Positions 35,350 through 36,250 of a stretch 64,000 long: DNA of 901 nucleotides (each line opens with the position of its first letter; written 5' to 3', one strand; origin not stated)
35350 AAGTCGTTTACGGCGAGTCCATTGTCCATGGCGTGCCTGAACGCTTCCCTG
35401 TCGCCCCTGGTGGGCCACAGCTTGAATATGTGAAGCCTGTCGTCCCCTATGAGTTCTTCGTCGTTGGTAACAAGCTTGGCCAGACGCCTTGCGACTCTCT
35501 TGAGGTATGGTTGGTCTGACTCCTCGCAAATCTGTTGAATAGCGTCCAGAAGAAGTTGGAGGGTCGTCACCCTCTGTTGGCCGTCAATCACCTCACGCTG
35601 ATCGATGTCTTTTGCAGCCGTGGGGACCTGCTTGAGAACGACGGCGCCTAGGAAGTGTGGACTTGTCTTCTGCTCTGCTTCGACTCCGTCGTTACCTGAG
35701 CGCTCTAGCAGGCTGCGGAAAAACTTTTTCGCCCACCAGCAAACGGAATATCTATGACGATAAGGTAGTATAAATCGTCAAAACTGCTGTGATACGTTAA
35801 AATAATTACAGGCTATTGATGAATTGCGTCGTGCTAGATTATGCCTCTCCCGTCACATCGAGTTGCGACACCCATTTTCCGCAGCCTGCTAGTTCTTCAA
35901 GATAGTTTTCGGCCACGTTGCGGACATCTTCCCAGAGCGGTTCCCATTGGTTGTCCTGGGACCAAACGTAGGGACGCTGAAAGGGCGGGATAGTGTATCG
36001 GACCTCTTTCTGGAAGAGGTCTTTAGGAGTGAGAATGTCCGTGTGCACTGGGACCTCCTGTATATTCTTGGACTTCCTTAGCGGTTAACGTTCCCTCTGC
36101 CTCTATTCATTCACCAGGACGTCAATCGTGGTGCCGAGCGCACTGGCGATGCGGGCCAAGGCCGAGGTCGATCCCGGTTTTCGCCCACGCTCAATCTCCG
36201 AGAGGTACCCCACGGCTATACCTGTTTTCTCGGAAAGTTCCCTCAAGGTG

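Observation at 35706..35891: Previously unannotated 182-bp MITE (15-bp perfect TIRs, TA duplication) caught disrupting a GmrSD-like gene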

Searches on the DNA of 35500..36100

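Call 80: search_rna_families(source=window, start=35500, end=36100, threshold=evalue, max_evalue=1)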
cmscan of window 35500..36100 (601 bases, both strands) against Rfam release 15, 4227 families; matches with E-value up to 1: 1.
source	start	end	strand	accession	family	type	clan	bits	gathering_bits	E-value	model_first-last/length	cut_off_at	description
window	35593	35661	+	RF01630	ceN40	Gene; snRNA; snoRNA; CD-box;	-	19.4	35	0.042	1-123/123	no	Nematode snoRNA ceN40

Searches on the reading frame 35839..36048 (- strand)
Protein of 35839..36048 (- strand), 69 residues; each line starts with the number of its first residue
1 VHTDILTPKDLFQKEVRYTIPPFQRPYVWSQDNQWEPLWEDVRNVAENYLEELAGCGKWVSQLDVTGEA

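Call 42: find_encoding_contigs(protein=window:35839-36048:-, flank=10000, max_places=6)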
Protein window:35839-36048:- (69 aa): 2 contigs read that carry it; 2 places shown.
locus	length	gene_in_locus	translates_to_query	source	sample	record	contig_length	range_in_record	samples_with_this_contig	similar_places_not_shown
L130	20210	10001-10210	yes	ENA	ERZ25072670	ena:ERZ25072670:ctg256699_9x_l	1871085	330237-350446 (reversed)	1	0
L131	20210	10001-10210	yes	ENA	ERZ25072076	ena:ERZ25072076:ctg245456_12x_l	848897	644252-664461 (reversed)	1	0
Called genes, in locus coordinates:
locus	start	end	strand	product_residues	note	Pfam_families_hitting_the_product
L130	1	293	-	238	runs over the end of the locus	PF18731:HEPN_Swt1 (weak)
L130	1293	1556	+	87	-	-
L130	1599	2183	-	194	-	-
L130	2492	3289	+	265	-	PF01695:IstB_IS21, PF20720:nSTAND3 (faint)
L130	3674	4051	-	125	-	-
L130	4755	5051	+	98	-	-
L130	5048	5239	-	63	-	PF13540:RCC1_2 (faint)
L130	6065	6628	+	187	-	-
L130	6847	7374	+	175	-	PF07888:CALCOCO1 (faint), PF08614:ATG16 (weak), PF10473:CENP-F_leu_zip (weak), PF24161:CCDC39 (weak), PF25762:HAUS1 (weak)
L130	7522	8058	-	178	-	-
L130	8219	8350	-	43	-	-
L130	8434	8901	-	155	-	-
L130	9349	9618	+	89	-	PF05016:ParE_toxin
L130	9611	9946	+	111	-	PF01381:HTH_3, PF12844:HTH_19 (weak), PF13560:HTH_31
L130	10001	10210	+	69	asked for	PF03235:GmrSD_N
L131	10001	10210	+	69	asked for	PF03235:GmrSD_N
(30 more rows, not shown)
